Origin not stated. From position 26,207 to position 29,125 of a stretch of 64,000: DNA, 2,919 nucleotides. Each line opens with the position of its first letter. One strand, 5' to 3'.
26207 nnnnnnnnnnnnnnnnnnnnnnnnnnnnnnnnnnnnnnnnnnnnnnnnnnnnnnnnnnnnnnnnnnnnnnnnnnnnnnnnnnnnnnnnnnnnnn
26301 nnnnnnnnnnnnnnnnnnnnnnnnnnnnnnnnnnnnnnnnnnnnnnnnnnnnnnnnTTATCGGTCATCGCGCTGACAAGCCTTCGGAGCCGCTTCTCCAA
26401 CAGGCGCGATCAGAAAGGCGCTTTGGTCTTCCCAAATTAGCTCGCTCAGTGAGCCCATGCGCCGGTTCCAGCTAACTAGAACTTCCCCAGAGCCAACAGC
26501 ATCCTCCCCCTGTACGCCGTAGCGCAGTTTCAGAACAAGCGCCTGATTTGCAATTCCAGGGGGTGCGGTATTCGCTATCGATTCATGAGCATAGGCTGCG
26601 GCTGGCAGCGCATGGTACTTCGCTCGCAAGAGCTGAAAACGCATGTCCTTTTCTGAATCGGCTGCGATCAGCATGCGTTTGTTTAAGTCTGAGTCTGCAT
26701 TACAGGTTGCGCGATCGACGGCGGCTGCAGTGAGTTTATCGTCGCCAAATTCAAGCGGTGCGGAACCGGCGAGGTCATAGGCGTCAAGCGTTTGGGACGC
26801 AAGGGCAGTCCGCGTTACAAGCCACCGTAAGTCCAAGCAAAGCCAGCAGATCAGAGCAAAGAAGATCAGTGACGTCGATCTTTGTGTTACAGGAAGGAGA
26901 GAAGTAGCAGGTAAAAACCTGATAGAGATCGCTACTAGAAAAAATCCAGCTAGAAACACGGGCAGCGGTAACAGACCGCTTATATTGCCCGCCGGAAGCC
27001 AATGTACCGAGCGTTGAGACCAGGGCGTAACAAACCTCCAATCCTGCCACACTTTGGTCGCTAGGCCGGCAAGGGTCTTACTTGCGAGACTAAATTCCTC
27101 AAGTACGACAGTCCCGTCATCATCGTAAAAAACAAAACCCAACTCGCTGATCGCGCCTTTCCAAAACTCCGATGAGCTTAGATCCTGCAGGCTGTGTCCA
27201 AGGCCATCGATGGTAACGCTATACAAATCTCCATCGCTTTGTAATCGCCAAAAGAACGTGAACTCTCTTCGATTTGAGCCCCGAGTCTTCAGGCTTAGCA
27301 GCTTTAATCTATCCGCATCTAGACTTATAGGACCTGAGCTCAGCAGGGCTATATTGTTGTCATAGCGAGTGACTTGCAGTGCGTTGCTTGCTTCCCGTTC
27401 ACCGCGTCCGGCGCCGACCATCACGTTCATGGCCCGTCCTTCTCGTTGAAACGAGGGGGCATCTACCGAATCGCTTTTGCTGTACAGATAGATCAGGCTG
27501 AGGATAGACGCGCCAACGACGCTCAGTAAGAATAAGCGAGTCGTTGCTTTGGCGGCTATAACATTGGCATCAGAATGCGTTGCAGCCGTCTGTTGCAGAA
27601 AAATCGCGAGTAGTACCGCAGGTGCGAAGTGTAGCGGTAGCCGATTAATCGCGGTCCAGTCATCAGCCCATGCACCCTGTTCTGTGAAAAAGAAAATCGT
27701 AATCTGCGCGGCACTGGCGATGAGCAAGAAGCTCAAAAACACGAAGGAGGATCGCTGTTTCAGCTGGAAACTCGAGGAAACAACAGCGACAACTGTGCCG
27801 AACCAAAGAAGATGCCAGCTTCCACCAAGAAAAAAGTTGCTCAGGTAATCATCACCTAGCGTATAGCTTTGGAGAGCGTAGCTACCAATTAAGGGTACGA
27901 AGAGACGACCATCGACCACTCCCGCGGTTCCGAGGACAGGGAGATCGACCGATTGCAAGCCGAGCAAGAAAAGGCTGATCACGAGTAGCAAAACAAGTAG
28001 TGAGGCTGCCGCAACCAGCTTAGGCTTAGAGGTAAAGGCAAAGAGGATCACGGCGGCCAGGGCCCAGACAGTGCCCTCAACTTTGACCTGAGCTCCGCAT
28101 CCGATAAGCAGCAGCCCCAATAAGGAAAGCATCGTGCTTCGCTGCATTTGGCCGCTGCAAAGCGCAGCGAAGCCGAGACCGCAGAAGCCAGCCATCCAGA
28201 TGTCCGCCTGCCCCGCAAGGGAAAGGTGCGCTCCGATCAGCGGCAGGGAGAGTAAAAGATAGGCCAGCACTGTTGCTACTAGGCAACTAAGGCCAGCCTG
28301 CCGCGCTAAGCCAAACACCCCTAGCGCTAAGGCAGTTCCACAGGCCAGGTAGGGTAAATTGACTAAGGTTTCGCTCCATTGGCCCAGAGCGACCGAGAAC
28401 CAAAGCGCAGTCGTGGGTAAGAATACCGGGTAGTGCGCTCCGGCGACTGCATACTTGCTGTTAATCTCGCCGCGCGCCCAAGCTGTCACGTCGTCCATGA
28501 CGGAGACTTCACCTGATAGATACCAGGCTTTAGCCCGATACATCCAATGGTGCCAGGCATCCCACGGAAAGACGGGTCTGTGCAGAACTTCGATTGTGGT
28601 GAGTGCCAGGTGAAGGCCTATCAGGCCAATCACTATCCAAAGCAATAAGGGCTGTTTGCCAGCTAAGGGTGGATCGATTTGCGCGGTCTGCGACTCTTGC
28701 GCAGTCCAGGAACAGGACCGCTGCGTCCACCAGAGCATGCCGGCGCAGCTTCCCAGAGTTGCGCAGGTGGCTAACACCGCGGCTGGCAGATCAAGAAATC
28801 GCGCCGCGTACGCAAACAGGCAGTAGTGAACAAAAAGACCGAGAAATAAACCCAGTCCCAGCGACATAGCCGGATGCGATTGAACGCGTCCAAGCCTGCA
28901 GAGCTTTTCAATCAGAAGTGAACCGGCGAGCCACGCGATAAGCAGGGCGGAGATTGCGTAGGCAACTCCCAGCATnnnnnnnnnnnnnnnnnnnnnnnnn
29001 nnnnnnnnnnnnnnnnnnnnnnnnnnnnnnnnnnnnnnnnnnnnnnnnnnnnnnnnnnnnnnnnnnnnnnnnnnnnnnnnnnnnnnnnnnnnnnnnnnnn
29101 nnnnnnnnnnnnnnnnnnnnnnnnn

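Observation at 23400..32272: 8.9 kb glycan-plus-H-NS module splits the conserved pdxA-rsmA junction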

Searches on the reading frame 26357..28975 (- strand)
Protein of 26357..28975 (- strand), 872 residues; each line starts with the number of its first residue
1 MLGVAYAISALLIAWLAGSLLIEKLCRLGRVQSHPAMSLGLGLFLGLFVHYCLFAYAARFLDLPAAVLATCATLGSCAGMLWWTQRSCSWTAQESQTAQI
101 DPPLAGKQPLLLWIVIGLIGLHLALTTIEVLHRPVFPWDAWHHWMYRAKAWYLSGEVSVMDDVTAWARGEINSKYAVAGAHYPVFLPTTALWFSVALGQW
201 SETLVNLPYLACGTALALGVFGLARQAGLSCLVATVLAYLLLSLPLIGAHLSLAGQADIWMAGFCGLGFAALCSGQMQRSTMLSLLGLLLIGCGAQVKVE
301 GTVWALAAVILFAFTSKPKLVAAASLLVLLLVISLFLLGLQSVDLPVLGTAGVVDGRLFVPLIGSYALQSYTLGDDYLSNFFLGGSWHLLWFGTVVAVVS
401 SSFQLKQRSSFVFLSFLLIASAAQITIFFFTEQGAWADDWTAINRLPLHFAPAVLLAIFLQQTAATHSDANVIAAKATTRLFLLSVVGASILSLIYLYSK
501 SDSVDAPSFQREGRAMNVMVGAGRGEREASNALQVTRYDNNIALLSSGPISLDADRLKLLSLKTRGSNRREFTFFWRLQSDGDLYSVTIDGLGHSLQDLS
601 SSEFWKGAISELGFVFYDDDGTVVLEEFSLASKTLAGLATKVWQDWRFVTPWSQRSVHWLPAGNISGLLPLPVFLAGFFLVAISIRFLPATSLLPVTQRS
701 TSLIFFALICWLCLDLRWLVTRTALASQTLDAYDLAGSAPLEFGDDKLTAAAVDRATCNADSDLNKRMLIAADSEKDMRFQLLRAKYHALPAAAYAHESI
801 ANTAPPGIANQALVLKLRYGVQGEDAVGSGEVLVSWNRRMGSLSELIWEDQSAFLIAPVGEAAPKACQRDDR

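Call 3: search_protein_families(library=pfam, proteins=[window:26357-28975:-])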
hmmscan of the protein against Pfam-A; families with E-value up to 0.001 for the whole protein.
window:26357-28975:- (872 aa): 0 families

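Call 4: search_protein_families(library=ncbifam, proteins=[window:26357-28975:-])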
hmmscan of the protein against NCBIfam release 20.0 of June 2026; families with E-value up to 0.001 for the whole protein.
window:26357-28975:- (872 aa): 0 families

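Call 8: find_encoding_contigs(protein=window:26357-28975:-, flank=10000, max_places=6)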
Protein window:26357-28975:- (872 aa): no gene with exactly this product is on record in the collection.

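Call 9: find_homologous_proteins(query=window:26357-28975:-)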
Query window:26357-28975:- (872 aa): 206 proteins with E <= 0.001 among 8000 candidates; the best 120 are listed.
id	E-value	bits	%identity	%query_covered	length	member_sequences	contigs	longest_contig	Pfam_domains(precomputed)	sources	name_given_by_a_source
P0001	0.0e+0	1938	100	100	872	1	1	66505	-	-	-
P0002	3.2e-216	739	43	97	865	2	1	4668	-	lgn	-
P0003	2.4e-211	722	49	86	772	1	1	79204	-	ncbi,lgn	ncbi:MAG: hypothetical protein AAFY29_20235 [Pseudomonadota bacterium]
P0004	1.9e-199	683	42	97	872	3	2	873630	-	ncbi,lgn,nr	ncbi:hypothetical protein NOR53_3258 [gamma proteobacterium NOR5-3]|nr:hypothetical protein NOR53_32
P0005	8.6e-197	674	45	86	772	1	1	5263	-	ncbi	ncbi:MAG: hypothetical protein AAGL66_05030 [Pseudomonadota bacterium]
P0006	9.6e-197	674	46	87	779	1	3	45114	-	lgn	-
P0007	2.6e-191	656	48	83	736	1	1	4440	-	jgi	jgi:hypothetical protein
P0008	2.3e-184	633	42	86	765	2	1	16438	-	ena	-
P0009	6.8e-183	628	39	99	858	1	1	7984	-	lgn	-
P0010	3.2e-180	620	43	85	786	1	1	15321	-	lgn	-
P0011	4.1e-180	619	43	84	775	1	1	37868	PF13231.13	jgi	-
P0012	5.9e-179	615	42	87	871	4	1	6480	-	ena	-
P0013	1.7e-177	610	40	97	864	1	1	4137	-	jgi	jgi:hypothetical protein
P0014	2.3e-176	607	41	97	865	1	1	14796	-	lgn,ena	-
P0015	9.1e-175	601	39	98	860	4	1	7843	-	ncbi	-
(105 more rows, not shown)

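Call 11: find_related_loci(query=A1, collection=genome_contigs, flank=10000)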
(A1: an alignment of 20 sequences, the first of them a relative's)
Query A1 (872 aa) in genome_contigs; peptide patterns used: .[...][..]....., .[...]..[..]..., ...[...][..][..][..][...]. (x = any residue, [..] = any of these).
536 stretches matched a pattern; 458 encode a relative of the query (tblastn E <= 1e-3); the best 80 are kept; 80 distinct loci.
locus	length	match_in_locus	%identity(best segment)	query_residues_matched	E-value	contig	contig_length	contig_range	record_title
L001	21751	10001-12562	46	12-855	0e+0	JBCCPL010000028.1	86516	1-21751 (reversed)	MAG: Pseudomonadota bacterium isolate P01_D01_bin.127 k141_1964478_length_86516_cov_15.0074, whole genome shotgun sequen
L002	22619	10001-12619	42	8-867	0e+0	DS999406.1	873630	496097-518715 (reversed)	gamma proteobacterium NOR5-3 scf_1108854218890 genomic scaffold, whole genome shotgun sequence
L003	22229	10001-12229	46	128-867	0e+0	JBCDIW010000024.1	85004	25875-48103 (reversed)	MAG: Pseudomonadota bacterium isolate P01_H01_bin.20 k141_717749_length_85004_cov_87.2131, whole genome shotgun sequence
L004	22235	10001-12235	40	111-865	5e-167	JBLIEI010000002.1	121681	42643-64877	MAG: Halieaceae bacterium isolate 3300053697_71 Ga0535652_0000147, whole genome shotgun sequence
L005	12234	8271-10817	39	10-864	7e-164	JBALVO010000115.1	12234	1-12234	MAG: Halioglobus sp. isolate 5NakV-10 NODE_1237_length_12234_cov_12.779703, whole genome shotgun sequence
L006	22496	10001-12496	39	27-857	1e-154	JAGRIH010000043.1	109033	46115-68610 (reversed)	MAG: Halioglobus sp. isolate HKST-UBA218 2012-05-30_1_(paired)_contig_17823, whole genome shotgun sequence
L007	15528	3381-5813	37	1-819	1e-152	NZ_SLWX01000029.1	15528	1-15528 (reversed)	Chromatocurvus halotolerans strain DSM 23344 Ga0310537_129, whole genome shotgun sequence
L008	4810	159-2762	38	4-869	2e-154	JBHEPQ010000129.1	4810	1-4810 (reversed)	MAG: Chromatocurvus sp. isolate S6_bin.88.orig S6_k141_1298902, whole genome shotgun sequence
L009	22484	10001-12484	34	26-863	2e-143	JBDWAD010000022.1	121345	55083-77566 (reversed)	MAG: Halioglobus sp. isolate AQ.29.F.C3_31_9 AQ_29_F_C3_31_9_000000000022, whole genome shotgun sequence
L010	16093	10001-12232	35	91-824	2e-133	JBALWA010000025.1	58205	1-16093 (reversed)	MAG: Halioglobus sp. isolate 6NakV-05 NODE_25_length_58205_cov_27.704669, whole genome shotgun sequence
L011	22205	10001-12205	37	110-819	5e-132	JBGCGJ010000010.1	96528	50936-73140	MAG: Halioglobus sp. isolate SGMAG-01 contig10, whole genome shotgun sequence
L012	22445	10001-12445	37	8-819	3e-130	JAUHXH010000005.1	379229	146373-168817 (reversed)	MAG: Gammaproteobacteria bacterium isolate 2_bin.53 NODE_31_length_379229_cov_2.459639, whole genome shotgun sequence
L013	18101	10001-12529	37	4-856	6e-124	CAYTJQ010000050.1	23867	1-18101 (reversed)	MAG TPA_asm: uncultured Alteromonadaceae bacterium isolate SRP332253_co1_157 genome assembly, contig: NODE_3244_length_2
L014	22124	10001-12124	37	111-815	3e-119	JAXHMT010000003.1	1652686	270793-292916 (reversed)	MAG: Halioglobus sp. isolate Salar_de_Ascotan_soil_MAG_ASO61 contig_854_polypolish, whole genome shotgun sequence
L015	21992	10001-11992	38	127-797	1e-114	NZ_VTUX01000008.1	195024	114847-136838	Pseudohalioglobus sediminis strain NY5 scaffold8_size195024, whole genome shotgun sequence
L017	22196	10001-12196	35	114-852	3e-110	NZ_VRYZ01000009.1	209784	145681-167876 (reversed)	Parahaliea aestuarii strain S2-26 NODE_9_length_209784_cov_33.480375, whole genome shotgun sequence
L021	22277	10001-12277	34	39-794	8e-101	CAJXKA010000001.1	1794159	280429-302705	MAG TPA_asm: uncultured Oceanospirillales bacterium isolate SRR6201692_bin.5_MetaBAT_v2.12.1_MAG genome assembly, contig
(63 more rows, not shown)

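Call 18: search_protein_families(library=pfam, proteins=[L021:8777-9469:+, L021:9510-9899:+, L017:8379-9275:+, L017:9140-9631:+, L002:7734-9812:+, L021:12499-13632:-, L021:6355-7575:+, L017:12181-13932:+, L017:13929-14957:+, L021:5439-6374:+], max_evalue=0.01)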
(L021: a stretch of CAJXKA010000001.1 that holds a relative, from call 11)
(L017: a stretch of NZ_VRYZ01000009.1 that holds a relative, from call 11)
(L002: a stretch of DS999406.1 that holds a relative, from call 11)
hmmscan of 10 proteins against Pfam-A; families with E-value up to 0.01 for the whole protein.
L021:8777-9469:+ (230 aa): 2 families
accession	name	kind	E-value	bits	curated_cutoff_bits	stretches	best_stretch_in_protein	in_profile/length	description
PF00535.33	Glycos_transf_2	-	9.5e-19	68.4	23.3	1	11-136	2-131/168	Glycosyl transferase family 2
PF13641.12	Glyco_tranf_2_3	-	0.0037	17.8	27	1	7-208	1-206/230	Glycosyltransferase like family 2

L021:9510-9899:+ (129 aa): 1 family
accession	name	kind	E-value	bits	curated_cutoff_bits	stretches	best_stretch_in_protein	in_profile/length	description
PF10066.14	DUF2304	-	7.5e-22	78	25.5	1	2-106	2-106/106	Uncharacterized conserved protein (DUF2304)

L017:8379-9275:+ (298 aa): 2 families
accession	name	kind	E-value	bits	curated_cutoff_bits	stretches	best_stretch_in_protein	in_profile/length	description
PF00535.33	Glycos_transf_2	-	2.4e-21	76.8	23.3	1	71-193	2-128/168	Glycosyl transferase family 2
PF13641.12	Glyco_tranf_2_3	-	1.8e-05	25.3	27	1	69-182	3-123/230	Glycosyltransferase like family 2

L017:9140-9631:+ (163 aa): 2 families
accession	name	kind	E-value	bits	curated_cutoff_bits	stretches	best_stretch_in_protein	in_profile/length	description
PF10066.14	DUF2304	-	3.1e-20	72.8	25.5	1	45-149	2-106/106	Uncharacterized conserved protein (DUF2304)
PF01545.26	Cation_efflux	-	0.003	17.8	26.6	0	28-68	94-128/198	Cation efflux family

L002:7734-9812:+ (692 aa): 3 families
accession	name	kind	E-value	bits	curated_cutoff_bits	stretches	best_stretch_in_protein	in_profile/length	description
PF00593.30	TonB_dep_Rec_b-barrel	-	1.1e-35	124.9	27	1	208-651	11-436/436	TonB dependent receptor-like, beta-barrel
PF14905.12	OMP_b-brl_3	-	1.2e-05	25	27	0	466-655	206-377/408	Outer membrane protein beta-barrel family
PF07715.20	Plug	-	4.2e-05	24.4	23.9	1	48-133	23-107/107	TonB-dependent Receptor Plug Domain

L021:12499-13632:- (377 aa): 4 families
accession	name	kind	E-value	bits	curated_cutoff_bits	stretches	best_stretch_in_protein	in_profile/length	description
PF00534.26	Glycos_transf_1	-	5.1e-26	91.7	26.4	1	202-328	13-147/172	Glycosyl transferases group 1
PF13692.12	Glyco_trans_1_4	-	2.6e-20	73.6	27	1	207-328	4-131/142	Glycosyl transferases group 1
PF13439.12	Glyco_transf_4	-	2.2e-07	31.5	28.5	1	111-196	95-169/170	Glycosyltransferase Family 4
PF20706.3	GT4-conflict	-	0.00033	20.2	26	1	263-352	271-363/385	Family 4 Glycosyltransferase in conflict systems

L021:6355-7575:+ (406 aa): 2 families
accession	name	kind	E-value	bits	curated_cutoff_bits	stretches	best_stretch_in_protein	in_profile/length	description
PF06580.19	His_kinase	-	2.6e-27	95.3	25.2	1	211-291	1-81/81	Histidine kinase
PF02518.31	HATPase_c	-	1.5e-06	29.1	26.4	1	310-405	9-110/111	Histidine kinase-, DNA gyrase B-, and HSP90-like ATPase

L017:12181-13932:+ (583 aa): 3 families
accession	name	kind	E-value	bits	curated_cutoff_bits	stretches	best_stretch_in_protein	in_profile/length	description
PF00535.33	Glycos_transf_2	-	1e-14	55.3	23.3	1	340-446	1-105/168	Glycosyl transferase family 2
PF10111.15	Glyco_tranf_2_2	-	4.2e-09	36.7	27.3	1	340-552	1-220/276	Glycosyltransferase like family 2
PF13641.12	Glyco_tranf_2_3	-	7.7e-08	33.1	27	1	339-548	3-214/230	Glycosyltransferase like family 2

L017:13929-14957:+ (342 aa): 9 families
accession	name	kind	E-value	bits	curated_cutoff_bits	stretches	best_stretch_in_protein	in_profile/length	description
PF02719.21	Polysacc_synt_2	-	1.6e-90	303.7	20.2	1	10-293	1-291/293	Polysaccharide biosynthesis protein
PF01370.27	Epimerase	-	7.1e-24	85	20.9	1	10-203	1-209/240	NAD dependent epimerase/dehydratase family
PF01073.25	3Beta_HSD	-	7e-18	65.1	22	1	11-136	1-122/280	3-beta hydroxysteroid dehydrogenase/isomerase family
PF16363.11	GDP_Man_Dehyd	-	1.7e-12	47.9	27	1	11-132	1-131/332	GDP-mannose 4,6 dehydratase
PF04321.23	RmlD_sub_bind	-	5.2e-10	39.3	27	1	9-156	2-141/287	RmlD substrate binding domain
PF07993.18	NAD_binding_4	-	1.6e-07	31.2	20.1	1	73-137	82-143/258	Male sterility protein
PF05368.20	NmrA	-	3.6e-05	24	27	1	8-250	3-205/298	NmrA-like family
PF13460.12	NAD_binding_10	-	6.1e-05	23.4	27.2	1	17-136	4-104/184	NAD(P)H-binding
PF00106.31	adh_short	-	0.00079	19.4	26.6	1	8-137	1-143/195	short chain dehydrogenase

L021:5439-6374:+ (311 aa): 0 families

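Call 26: search_solved_structures(query=A2, max_evalue=1)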
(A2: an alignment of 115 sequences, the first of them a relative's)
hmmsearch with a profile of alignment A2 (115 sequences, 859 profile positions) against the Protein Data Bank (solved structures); distinct sequences matched with E-value up to 1: 0.

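Call 35: predict_structure(alignment_id=A2)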
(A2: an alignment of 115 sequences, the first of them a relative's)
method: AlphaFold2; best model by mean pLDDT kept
length: 872 residues; sequences in the alignment: 115
mean_pLDDT: 92.0   pTM: 0.93
mean pLDDT of the five models: 92.0, 91.7, 91.1, 90.7, 90.2
residues with pLDDT >= 90: 705; 70-90: 126; 50-70: 38; < 50: 3
segments of 3 or more residues with pLDDT < 50: 870-872
pLDDT, mean of each block of 10 residues (from residue 1): 93 95 93 95 97 89 80 86 75 59 77 97 98 83 90 93 94 93 94 94 96 98 95 97 97 92 98 97 98 96 97 97 95 95 95 95 92 93 93 94 94 97 93 89 93 97 75 78 95 97 96 97 86 95 97 98 93 97 96 94 97 95 96 97 95 90 93 95 91 86 93 97 96 94 92 89 83 90 95 95 93 91 81 95 95 95 62 40
secondary structure, 60 per line:
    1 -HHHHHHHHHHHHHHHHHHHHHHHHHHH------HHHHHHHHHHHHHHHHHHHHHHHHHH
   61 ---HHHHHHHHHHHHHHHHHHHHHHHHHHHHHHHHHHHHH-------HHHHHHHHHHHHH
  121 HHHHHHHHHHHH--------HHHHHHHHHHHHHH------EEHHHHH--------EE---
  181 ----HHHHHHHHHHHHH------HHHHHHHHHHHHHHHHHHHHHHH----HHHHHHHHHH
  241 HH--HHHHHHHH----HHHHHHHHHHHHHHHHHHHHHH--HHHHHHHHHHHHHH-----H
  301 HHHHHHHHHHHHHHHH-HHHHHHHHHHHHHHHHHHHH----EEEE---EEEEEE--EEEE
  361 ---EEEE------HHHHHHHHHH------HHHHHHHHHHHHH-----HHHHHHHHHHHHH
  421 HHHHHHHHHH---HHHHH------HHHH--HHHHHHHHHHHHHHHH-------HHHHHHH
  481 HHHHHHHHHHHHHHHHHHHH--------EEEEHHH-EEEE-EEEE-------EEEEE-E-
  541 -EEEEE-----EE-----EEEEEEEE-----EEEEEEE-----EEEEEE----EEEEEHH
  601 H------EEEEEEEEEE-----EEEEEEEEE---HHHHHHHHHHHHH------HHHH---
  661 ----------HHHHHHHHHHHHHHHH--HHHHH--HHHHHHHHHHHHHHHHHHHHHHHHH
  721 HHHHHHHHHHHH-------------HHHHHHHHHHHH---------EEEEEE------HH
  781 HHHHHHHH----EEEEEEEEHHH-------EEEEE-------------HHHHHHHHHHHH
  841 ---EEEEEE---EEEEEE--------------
elements in order (helices of 4 or more, strands of 3 or more residues): H2-28 H35-60 H64-100 H108-132 H141-154 H163-167 H185-197 H204-226 H231-242 H245-252 H257-278 H281-294 H300-316 H318-337 E342-345 E349-354 E357-360 E364-367 H374-383 H390-402 H408-430 H434-438 H445-448 H451-466 H474-500 E509-512 E517-520 E522-525 E533-537 E542-546 E559-566 E572-578 E584-589 E594-598 E608-617 E623-631 H635-647 H654-657 H671-686 H689-693 H696-732 H746-757 E767-772 H779-788 E793-800 E811-815 H829-840 E844-849 E853-858

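Call 38: fold_search(model_id=the predicted structure, library=pdb)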
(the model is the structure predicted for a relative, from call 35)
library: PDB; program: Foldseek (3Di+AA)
matches with E <= 10: 711; with E <= 0.001: 0
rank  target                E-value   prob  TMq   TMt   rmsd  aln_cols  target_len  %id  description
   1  6sgf_C                1.2e-03  1.00  0.12  0.63   4.1       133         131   13  Molecular insight into a new low affinity xylan binding module CBM86, from the xylanolytic gut symbiont Roseburia inte (released 2019-11-20)
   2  6sgf_D                1.2e-03  1.00  0.12  0.65   4.1       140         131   13  Molecular insight into a new low affinity xylan binding module CBM86, from the xylanolytic gut symbiont Roseburia inte (released 2019-11-20)
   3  6sgf_A                1.3e-03  1.00  0.12  0.63   4.4       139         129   12  Molecular insight into a new low affinity xylan binding module CBM86, from the xylanolytic gut symbiont Roseburia inte (released 2019-11-20)
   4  6sgf_B                1.3e-03  1.00  0.12  0.62   4.1       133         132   12  Molecular insight into a new low affinity xylan binding module CBM86, from the xylanolytic gut symbiont Roseburia inte (released 2019-11-20)
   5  2waa                  1.8e-03  1.00  0.11  0.25   4.2       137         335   12  Structure of a family two carbohydrate esterase from Cellvibrio japonicus (released 2009-03-24)
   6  7bvh_A                3.9e-03  0.99  0.20  0.18  20.7       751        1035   12  Crystal structure of arabinosyltransferase EmbC2-AcpM2 complex from Mycobacterium smegmatis complexed with di-arabinos (released 2020-04-29)
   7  7bwr_A                9.5e-03  0.75  0.17  0.15  19.6       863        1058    9  Mycobacterium smegmatis arabinosyltransferase complex EmbB2-AcpM2 in substrate DPA bound asymmetric "active state" (released 2020-05-27)
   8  1v0a                  1.1e-02  1.00  0.11  0.45   9.0       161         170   13  Family 11 Carbohydrate-Binding Module of cellulosomal cellulase Lic26A-Cel5E of Clostridium thermocellum (released 2005-01-12)
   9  8a28_A                1.4e-02  1.00  0.11  0.23   5.6       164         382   11  Structure of the astacin zymogen of LAST-MAM from Limulus polyphemus (released 2022-10-19)
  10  8iyj_XA               1.7e-02  1.00  0.09  0.33   9.4       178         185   10  Cryo-EM structure of the 48-nm repeat doublet microtubule from mouse sperm (released 2023-07-05)
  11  6oyc_B                1.8e-02  1.00  0.13  0.21   4.6       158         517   14  Glycosylation Associate Protein (Gap123) complex from Streptococcus agalactiae (released 2020-05-20)
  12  1oh3_A                1.9e-02  1.00  0.12  0.57   4.3       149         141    9  E78R mutant of a carbohydrate binding module family 29 (released 2004-05-27)
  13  1ux7_A                1.9e-02  1.00  0.10  0.56   4.6       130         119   15  Carbohydrate-Binding Module CBM36 in complex with calcium and xylotriose (released 2004-10-27)
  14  1gwm_A                1.9e-02  1.00  0.12  0.53   4.7       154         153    9  Carbohydrate binding module family29 complexed with glucohexaose (released 2003-03-20)
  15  9cyn_C                1.9e-02  0.99  0.10  0.31  12.8       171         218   13  Flagellar filament sheath protein FlaA1 (released 2026-03-18)
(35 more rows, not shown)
